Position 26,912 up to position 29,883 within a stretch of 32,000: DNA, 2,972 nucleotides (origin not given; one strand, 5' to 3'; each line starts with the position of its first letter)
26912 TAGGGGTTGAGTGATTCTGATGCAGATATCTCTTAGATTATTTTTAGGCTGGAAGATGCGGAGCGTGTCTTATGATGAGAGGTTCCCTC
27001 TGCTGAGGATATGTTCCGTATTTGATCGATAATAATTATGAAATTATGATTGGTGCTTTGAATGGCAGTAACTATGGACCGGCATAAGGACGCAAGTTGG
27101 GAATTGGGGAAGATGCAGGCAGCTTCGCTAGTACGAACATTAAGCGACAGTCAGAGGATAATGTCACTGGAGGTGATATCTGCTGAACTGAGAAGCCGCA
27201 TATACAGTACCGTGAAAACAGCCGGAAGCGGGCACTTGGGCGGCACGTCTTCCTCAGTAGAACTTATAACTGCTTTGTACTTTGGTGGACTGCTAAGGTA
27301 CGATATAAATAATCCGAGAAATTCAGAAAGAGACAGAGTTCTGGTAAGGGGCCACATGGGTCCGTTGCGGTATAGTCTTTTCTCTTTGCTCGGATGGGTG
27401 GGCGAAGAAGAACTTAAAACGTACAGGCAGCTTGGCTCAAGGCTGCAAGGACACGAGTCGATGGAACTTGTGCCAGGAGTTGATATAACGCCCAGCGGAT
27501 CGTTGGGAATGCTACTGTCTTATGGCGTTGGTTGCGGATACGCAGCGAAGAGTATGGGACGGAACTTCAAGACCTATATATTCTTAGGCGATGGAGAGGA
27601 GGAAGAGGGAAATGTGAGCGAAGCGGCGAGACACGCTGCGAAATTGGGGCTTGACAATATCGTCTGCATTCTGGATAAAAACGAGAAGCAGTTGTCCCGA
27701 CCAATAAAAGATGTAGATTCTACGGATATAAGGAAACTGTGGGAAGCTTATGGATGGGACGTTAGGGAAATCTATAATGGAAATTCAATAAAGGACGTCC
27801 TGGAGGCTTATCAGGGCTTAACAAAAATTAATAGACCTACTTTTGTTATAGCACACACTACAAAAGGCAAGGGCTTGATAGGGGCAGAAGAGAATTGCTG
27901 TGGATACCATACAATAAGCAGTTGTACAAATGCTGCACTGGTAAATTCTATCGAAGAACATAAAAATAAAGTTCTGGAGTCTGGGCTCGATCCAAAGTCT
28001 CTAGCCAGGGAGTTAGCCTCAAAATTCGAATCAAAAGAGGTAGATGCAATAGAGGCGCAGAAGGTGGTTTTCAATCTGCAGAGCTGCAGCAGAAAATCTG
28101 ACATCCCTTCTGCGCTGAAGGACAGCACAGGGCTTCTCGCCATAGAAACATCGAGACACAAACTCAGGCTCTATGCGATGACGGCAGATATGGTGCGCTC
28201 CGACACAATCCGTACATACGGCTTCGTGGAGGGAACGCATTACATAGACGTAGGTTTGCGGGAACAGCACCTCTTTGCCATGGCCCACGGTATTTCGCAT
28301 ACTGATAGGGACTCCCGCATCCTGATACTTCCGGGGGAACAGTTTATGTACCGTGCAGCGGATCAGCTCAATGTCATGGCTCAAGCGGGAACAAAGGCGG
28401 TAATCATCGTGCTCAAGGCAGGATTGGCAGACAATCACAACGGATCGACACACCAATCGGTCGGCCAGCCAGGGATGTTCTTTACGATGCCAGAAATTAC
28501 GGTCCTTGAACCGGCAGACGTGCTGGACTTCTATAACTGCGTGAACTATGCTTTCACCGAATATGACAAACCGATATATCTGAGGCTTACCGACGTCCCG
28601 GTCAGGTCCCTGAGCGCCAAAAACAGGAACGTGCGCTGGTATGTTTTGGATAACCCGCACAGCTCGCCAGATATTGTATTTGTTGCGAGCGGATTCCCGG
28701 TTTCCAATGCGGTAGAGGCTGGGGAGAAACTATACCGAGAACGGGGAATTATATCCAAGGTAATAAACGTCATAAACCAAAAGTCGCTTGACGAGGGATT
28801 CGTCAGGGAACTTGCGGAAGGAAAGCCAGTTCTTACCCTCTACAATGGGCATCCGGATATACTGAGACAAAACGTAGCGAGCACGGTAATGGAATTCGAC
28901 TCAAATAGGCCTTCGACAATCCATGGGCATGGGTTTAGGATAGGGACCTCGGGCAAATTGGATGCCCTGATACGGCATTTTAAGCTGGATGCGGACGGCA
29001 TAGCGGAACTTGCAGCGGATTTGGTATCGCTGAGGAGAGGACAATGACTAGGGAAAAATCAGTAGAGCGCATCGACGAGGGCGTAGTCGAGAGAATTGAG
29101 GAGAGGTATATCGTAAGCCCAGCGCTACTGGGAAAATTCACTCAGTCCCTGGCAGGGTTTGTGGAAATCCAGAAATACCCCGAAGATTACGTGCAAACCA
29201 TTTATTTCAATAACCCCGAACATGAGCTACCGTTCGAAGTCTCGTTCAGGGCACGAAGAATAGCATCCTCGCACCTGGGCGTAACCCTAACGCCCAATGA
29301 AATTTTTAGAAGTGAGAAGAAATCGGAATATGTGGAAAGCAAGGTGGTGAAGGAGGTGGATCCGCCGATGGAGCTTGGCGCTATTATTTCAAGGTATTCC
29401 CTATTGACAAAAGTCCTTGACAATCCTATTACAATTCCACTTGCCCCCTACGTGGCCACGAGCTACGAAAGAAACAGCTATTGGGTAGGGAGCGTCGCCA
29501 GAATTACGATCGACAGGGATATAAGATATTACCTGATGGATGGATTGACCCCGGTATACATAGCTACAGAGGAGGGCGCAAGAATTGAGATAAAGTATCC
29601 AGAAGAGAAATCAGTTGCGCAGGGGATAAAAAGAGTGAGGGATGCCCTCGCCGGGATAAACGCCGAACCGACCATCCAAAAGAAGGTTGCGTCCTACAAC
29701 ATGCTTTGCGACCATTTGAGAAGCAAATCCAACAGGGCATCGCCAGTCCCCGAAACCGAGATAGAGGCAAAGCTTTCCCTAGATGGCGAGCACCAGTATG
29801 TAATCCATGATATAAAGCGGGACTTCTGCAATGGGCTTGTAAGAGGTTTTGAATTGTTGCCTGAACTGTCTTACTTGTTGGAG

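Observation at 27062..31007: Orphan operon: fused transketolase-family enzyme + tandem triphosphate-tunnel (VTC-like + CYTH) protein + small alpha/beta hydrolase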

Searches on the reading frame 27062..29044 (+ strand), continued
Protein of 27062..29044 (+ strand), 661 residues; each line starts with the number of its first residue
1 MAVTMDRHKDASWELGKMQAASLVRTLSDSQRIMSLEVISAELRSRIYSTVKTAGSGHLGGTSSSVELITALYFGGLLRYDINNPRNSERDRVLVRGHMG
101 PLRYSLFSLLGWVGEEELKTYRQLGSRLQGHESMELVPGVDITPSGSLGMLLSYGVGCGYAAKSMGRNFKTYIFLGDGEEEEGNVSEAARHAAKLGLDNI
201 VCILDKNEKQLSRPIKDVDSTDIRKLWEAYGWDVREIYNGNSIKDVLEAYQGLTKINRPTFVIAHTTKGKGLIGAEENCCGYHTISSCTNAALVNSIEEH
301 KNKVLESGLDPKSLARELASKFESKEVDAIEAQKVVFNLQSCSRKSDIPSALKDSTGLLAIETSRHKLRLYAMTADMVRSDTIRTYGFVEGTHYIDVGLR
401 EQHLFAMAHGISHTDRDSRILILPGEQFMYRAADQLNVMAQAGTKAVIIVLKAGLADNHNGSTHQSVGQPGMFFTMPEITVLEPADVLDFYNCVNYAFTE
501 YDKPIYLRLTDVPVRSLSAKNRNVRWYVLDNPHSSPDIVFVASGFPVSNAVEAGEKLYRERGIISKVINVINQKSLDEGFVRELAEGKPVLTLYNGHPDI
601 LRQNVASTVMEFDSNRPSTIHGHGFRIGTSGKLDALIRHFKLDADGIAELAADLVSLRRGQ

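Call 58: search_protein_families(library=pfam, proteins=[L036:7863-8342:+, L064:11786-12367:+, L078:9048-9641:+, L097:4098-5054:-, L060:4106-4825:+, L111:5717-6382:+, L065:3823-4467:+, L053:7021-7698:+, L080:3-998:+, L119:1793-3334:+], max_evalue=0.01)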
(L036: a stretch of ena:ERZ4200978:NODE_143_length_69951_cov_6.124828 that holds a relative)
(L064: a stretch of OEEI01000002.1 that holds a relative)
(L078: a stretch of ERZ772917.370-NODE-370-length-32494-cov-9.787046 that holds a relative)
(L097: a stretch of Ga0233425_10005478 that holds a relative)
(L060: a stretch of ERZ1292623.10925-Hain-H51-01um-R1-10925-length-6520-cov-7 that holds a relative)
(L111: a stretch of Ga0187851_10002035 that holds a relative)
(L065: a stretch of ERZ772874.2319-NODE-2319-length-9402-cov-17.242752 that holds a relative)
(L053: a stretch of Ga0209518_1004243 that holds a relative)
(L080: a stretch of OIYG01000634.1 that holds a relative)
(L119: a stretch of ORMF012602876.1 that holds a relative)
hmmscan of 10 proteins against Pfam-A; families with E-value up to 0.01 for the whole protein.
L036:7863-8342:+ (160 aa): 1 family
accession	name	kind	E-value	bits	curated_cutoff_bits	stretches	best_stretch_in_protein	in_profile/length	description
PF01966.28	HD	-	2.2e-13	50.9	22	1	31-120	3-115/116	HD domain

L064:11786-12367:+ (194 aa): 2 families
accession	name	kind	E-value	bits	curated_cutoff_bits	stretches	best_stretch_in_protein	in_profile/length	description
PF06421.17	LepA_C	-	3.4e-42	143.3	29.7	1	87-191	2-106/107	GTP-binding protein LepA C-terminus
PF00625.27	Guanylate_kin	-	5.9e-15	55.9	25.2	1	2-83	35-112/182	Guanylate kinase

L078:9048-9641:+ (198 aa): 2 families
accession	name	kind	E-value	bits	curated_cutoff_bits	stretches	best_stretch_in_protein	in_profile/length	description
PF01808.24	AICARFT_IMPCHas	-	3e-08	33.9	25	1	137-193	1-58/311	AICARFT/IMPCHase bienzyme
PF02142.27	MGS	-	7e-08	32.9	24.1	1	23-121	4-79/94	MGS-like domain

L097:4098-5054:- (319 aa): 1 family
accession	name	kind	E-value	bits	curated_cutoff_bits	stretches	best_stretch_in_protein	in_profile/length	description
PF02649.19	GCHY-1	-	4.4e-37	128.4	25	1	26-304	3-260/260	Type I GTP cyclohydrolase folE2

L060:4106-4825:+ (240 aa): 1 family
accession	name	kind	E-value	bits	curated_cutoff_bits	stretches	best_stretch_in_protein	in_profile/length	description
PF01872.23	RibD_C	-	1.9e-29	103.3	24.1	1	7-205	3-185/197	RibD C-terminal domain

L111:5717-6382:+ (222 aa): 12 families
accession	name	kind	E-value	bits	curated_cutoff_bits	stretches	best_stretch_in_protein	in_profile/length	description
PF00326.27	Peptidase_S9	-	9.3e-10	38.8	22.6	1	66-220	38-207/213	Prolyl oligopeptidase family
PF12146.15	Hydrolase_4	-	6.2e-09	35.9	27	1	72-140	54-126/239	Serine aminopeptidase, S33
PF00561.26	Abhydrolase_1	-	3e-08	34.1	25.8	2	68-137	47-113/245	alpha/beta hydrolase fold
PF01738.24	DLH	-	6.8e-07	29.5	21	1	74-208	75-194/217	Dienelactone hydrolase family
PF05728.18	UPF0227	-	4.5e-06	27.1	21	1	78-212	44-183/187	Uncharacterised protein family (UPF0227)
PF02273.21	Acyl_transf_2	-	0.00011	22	20.3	1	11-104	14-112/294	Acyl transferase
PF03959.19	FSH1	-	0.00029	21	21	1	61-193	71-193/211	Serine hydrolase (FSH1)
PF20408.4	Abhydrolase_11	-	0.00033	20.9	27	0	160-208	126-173/193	Alpha/beta hydrolase domain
PF20434.5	BD-FAE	-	0.00036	20.5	26.8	0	161-185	189-213/215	BD-FAE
PF10340.15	Say1_Mug180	-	0.00042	19.7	21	1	86-145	188-249/374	Steryl acetyl hydrolase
PF02129.25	Peptidase_S15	-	0.001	19.2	23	1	9-132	2-134/262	X-Pro dipeptidyl-peptidase (S15 family)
PF03583.20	LIP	-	0.0033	17.2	23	1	146-195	202-249/286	Secretory lipase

L065:3823-4467:+ (215 aa): 1 family
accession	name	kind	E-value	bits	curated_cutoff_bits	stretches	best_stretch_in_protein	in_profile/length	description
PF03575.23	Peptidase_S51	-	2.7e-17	63.6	23.9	1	11-208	16-201/206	Peptidase family S51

L053:7021-7698:+ (226 aa): 2 families
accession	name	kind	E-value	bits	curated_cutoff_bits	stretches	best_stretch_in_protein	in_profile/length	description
PF13561.12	adh_short_C2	-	2.5e-06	27.7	27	1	47-219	47-234/236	Enoyl-(Acyl carrier protein) reductase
PF00106.31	adh_short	-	9.1e-06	25.7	26.6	1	4-174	2-189/195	short chain dehydrogenase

L080:3-998:+ (332 aa): 2 families
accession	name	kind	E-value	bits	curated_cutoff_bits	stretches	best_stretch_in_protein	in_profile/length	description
PF04607.23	RelA_SpoT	-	3.6e-29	101.8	27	1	90-193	2-107/113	Region found in RelA / SpoT proteins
PF02824.27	TGS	-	1.9e-21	76.3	22.2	1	243-302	1-60/60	TGS domain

L119:1793-3334:+ (514 aa): 5 families
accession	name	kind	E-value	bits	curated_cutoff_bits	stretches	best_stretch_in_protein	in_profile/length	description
PF02518.31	HATPase_c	-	4e-21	76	26.4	1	402-512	1-108/111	Histidine kinase-, DNA gyrase B-, and HSP90-like ATPase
PF16927.11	HisKA_7TM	-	2.1e-09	38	28.6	1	9-222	2-222/224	N-terminal 7TM region of histidine kinase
PF13581.12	HATPase_c_2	-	6.3e-05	23.4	27.4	1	407-489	36-111/127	Histidine kinase-like ATPase domain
PF14501.12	HATPase_c_5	-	0.00032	21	22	1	409-499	8-91/102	GHKL domain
PF22568.1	Tet_C_40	-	0.0087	16.6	27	0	212-294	43-125/129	Tetracyclin repressor-like, C-terminal domain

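Call 93: list_cluster_members(proteins=[window:27062-29044:+, window:29044-30399:+, window:30375-31004:+])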
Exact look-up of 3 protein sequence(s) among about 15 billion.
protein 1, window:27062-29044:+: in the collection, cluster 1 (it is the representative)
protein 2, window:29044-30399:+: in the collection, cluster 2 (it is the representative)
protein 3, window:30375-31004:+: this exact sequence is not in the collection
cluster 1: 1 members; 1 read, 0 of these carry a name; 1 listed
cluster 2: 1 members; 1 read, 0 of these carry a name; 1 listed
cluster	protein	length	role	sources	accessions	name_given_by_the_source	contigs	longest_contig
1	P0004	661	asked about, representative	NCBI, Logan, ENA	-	-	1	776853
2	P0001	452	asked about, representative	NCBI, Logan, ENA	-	-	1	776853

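Call 100: search_solved_structures(query=A10, max_evalue=10)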
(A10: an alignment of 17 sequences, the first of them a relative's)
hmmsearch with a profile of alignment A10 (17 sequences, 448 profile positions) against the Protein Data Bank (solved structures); distinct sequences matched with E-value up to 10: 1.
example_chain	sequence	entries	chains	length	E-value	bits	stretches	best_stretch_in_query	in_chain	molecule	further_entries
6dlc_A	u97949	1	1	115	0.22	13.5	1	231-307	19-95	Designed protein DHD1:234_A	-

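Call 101: search_protein_families(library=ncbifam, alignment_id=A10, max_evalue=1)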
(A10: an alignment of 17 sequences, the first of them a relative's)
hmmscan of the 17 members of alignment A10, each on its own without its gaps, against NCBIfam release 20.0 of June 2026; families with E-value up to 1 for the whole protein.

A. member 1, L088:4636-5994:+ (453 aa): 0 families

B. families by the number of members that match (of 17 scanned): 2 families
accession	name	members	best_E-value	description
NF052269.1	Staph_lig_FadD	1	0.056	long-chain-fatty-acid--CoA ligase FadD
TIGR02397.1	dnaX_nterm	1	0.1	DNA polymerase III subunit gamma/tau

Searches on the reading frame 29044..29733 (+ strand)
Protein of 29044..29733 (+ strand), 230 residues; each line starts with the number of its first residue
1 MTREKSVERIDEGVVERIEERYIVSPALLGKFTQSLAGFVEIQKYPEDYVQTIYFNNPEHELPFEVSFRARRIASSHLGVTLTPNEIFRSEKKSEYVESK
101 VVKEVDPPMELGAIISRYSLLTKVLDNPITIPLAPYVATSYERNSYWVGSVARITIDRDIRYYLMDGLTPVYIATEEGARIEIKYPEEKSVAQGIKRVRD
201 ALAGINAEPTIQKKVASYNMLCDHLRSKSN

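Call 97: search_solved_structures(query=A7, max_evalue=1, show_alignments=3)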
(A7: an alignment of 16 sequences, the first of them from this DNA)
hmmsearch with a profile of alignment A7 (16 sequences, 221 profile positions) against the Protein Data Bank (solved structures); distinct sequences matched with E-value up to 1: 11.
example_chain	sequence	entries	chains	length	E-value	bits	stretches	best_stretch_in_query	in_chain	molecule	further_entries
3g3o_A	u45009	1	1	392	8.9e-09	38.5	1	82-153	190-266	Vacuolar transporter chaperone 2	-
9umg_E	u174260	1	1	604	3.8e-07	33.2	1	88-158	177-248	Vacuolar transporter chaperone 3 complex subunit 3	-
8i6v_D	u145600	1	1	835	1.2e-06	31.6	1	88-158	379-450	Vacuolar transporter chaperone 3 complex subunit 3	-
7ytj_E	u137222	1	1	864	1.3e-06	31.5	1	88-157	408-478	Vacuolar transporter chaperone 3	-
3g3q_A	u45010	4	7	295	1.9e-06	31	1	44-151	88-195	Vacuolar transporter chaperone 4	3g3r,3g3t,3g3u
5iiq_A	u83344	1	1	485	5.7e-06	29.4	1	45-151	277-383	Vacuolar transporter chaperone 4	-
5iig_A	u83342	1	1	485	5.8e-06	29.4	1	45-151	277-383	Vacuolar transporter chaperone 4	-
9umg_D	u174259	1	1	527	7.6e-06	29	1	45-151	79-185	Vacuolar transporter chaperone complex subunit 4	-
8i6v_E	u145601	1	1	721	1.6e-05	27.9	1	45-151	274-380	Vacuolar transporter chaperone complex subunit 4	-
7ytj_D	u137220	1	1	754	1.8e-05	27.7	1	45-151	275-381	Vacuolar transporter chaperone 4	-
5xns_A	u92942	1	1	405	0.18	14.6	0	45-79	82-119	Chromosome partition protein Smc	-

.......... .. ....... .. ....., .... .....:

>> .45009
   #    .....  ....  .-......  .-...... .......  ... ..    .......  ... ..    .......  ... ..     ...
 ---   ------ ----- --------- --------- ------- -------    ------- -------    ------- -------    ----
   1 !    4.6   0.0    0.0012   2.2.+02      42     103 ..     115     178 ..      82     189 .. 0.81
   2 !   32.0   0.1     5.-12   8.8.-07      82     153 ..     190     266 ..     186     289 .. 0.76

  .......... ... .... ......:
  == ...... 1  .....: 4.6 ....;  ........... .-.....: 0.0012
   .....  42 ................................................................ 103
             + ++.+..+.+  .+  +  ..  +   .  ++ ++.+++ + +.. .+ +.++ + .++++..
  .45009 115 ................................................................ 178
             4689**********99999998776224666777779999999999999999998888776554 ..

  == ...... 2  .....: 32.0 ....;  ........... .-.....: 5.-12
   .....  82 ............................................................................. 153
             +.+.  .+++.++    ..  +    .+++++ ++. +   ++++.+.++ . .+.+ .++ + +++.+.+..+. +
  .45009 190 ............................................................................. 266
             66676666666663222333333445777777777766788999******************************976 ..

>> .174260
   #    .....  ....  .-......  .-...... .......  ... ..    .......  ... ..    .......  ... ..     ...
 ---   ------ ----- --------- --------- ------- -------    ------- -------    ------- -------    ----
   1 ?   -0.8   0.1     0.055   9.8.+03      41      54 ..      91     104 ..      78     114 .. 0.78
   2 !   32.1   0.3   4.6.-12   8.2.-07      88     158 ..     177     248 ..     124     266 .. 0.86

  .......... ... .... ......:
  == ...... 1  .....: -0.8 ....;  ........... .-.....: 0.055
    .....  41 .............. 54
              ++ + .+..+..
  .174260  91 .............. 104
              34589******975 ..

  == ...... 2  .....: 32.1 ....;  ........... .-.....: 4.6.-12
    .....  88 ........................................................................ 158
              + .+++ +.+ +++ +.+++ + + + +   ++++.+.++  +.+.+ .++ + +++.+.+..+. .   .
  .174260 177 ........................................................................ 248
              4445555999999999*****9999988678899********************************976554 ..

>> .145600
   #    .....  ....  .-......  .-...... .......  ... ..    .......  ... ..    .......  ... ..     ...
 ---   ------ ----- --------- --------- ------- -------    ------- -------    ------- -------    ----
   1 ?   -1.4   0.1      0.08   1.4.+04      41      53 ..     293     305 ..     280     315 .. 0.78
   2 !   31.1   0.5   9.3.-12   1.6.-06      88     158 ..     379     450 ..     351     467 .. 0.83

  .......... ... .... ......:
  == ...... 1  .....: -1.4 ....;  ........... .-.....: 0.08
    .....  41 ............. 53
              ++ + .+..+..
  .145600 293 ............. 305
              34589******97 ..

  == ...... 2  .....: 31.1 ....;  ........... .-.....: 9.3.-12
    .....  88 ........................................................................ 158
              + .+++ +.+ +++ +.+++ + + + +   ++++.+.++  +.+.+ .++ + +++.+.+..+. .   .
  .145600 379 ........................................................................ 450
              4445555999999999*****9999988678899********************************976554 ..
